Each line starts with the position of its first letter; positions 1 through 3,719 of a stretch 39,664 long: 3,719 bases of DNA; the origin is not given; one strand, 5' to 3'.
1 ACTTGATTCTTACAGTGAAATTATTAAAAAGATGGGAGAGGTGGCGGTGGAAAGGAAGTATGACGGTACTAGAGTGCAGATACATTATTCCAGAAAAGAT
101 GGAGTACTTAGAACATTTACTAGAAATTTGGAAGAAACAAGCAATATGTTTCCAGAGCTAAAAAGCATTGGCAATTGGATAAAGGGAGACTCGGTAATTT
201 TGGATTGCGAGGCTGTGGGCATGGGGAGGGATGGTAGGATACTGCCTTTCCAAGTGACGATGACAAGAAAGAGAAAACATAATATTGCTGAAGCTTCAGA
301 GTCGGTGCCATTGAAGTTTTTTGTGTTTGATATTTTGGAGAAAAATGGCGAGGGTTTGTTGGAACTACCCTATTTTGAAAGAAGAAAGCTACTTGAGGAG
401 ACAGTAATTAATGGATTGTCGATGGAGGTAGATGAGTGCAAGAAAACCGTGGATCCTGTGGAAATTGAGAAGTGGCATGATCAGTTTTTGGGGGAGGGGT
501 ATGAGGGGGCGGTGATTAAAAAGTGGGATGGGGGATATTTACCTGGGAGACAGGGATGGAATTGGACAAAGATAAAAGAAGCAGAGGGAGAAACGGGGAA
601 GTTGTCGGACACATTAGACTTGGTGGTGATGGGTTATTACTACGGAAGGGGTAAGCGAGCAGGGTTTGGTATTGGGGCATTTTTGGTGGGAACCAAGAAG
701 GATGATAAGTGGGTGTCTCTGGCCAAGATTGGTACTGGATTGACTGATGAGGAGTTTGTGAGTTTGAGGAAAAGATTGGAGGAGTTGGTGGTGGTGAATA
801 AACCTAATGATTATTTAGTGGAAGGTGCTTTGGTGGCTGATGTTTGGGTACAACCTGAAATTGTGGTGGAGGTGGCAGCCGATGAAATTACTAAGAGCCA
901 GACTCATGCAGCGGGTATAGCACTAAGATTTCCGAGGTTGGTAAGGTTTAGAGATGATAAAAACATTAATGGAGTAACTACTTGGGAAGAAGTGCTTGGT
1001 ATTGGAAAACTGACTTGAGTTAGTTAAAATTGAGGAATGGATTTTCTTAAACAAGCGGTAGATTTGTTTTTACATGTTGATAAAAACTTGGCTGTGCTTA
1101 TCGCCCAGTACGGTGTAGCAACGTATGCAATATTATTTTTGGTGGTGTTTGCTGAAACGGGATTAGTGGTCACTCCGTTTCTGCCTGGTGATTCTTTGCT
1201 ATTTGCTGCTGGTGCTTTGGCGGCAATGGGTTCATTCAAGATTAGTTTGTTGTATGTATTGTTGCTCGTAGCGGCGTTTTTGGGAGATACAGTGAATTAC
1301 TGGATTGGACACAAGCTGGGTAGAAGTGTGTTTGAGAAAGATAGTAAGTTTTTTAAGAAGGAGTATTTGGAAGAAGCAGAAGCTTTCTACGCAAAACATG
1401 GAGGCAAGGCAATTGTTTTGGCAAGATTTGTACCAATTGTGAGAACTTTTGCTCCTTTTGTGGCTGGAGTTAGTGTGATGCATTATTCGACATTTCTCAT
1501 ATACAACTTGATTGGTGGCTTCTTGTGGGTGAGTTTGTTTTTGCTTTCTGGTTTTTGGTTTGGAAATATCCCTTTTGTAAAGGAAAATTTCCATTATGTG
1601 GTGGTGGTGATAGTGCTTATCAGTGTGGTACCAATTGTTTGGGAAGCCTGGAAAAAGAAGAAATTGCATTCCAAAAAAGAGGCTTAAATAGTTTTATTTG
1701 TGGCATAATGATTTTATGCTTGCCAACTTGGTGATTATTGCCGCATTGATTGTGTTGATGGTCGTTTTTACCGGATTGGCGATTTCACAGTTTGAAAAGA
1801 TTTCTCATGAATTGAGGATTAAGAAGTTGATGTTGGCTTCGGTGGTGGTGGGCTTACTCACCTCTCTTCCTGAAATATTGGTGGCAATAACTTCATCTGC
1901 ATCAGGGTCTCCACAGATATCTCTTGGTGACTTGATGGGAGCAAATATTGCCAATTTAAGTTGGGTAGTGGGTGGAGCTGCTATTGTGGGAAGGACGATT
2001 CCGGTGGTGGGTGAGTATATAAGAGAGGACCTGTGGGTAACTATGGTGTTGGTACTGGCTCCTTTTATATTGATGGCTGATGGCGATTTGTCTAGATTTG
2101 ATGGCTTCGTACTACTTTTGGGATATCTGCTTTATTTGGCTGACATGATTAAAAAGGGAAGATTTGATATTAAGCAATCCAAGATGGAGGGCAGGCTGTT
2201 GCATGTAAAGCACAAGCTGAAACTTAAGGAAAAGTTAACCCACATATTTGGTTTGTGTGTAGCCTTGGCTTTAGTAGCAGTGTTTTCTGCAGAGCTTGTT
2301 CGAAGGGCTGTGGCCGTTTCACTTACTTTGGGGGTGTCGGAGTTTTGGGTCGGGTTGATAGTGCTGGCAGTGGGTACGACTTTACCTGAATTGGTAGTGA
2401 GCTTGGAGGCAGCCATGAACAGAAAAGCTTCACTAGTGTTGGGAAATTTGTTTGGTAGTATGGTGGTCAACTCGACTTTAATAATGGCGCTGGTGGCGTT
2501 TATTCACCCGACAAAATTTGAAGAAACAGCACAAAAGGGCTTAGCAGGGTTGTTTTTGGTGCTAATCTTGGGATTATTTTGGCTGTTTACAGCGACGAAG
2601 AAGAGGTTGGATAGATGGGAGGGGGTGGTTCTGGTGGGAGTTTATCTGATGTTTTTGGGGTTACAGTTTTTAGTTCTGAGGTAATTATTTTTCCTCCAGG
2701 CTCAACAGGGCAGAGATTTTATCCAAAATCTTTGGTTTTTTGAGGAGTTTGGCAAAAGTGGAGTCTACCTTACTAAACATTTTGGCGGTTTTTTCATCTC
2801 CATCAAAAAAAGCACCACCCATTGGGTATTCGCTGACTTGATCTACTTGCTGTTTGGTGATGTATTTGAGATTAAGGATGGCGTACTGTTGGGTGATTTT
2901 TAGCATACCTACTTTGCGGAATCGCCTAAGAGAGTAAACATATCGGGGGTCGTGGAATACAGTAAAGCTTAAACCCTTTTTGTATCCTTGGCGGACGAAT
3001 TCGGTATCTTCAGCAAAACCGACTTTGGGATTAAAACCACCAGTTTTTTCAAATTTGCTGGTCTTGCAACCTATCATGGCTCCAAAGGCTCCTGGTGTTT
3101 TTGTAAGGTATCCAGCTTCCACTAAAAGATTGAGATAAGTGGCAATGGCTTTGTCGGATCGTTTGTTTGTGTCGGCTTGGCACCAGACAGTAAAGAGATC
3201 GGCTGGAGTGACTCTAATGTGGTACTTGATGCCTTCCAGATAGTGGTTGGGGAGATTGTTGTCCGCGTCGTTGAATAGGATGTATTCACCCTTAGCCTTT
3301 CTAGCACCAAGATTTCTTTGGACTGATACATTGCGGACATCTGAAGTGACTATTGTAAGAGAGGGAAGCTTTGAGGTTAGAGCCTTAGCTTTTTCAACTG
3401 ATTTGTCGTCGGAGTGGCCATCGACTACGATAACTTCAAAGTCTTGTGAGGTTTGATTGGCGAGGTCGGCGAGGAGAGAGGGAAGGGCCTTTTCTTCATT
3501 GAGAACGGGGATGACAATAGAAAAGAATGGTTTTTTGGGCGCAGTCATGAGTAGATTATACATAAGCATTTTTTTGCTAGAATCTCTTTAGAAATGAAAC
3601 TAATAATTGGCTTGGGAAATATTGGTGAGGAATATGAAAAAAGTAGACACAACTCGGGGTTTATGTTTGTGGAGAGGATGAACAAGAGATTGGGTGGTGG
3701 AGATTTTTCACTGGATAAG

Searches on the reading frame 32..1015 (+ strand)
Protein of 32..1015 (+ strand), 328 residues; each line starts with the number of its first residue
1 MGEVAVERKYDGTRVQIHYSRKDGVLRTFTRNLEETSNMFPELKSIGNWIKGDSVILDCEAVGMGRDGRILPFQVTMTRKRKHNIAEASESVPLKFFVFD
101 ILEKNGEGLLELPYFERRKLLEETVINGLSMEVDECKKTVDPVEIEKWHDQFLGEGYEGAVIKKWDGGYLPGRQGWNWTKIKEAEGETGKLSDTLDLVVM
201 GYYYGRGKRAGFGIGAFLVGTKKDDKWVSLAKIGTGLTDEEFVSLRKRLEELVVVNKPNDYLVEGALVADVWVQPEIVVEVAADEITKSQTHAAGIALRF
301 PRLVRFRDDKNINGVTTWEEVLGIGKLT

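Call 78: search_protein_families(library=pfam, proteins=[window:32-1015:+], max_evalue=0.01)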
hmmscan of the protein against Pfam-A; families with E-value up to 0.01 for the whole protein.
window:32-1015:+ (328 aa): 3 families
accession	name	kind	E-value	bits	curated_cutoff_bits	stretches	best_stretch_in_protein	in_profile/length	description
PF01068.26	DNA_ligase_A_M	-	5.7e-44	150.7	26.2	1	4-182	22-204/204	ATP dependent DNA ligase domain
PF04679.21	DNA_ligase_A_C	-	5.6e-22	78.4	27.5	1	213-310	4-94/94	ATP dependent DNA ligase C terminal region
PF09414.15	RNA_ligase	-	2.5e-07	31.4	27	1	3-165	2-158/171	RNA ligase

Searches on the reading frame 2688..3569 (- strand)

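Call 78: search_protein_families(library=pfam, proteins=[window:2688-3569:-], max_evalue=0.01)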
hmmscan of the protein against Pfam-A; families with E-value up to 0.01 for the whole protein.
window:2688-3569:- (294 aa): 5 families
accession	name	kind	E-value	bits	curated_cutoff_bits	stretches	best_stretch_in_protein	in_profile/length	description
PF00535.33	Glycos_transf_2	-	1.3e-24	87.4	23.3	1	17-143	1-128/168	Glycosyl transferase family 2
PF10111.15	Glyco_tranf_2_2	-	5e-08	33.2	27.3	1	17-109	1-97/276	Glycosyltransferase like family 2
PF13506.12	Glyco_transf_21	-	4.1e-05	23.6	21.7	1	88-208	25-150/174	Glycosyl transferase family 21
PF13641.12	Glyco_tranf_2_3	-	0.00098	19.6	27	1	16-112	3-105/230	Glycosyltransferase like family 2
PF13632.12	Glyco_trans_2_3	-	0.0028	18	27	1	96-230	1-140/198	Glycosyl transferase family group 2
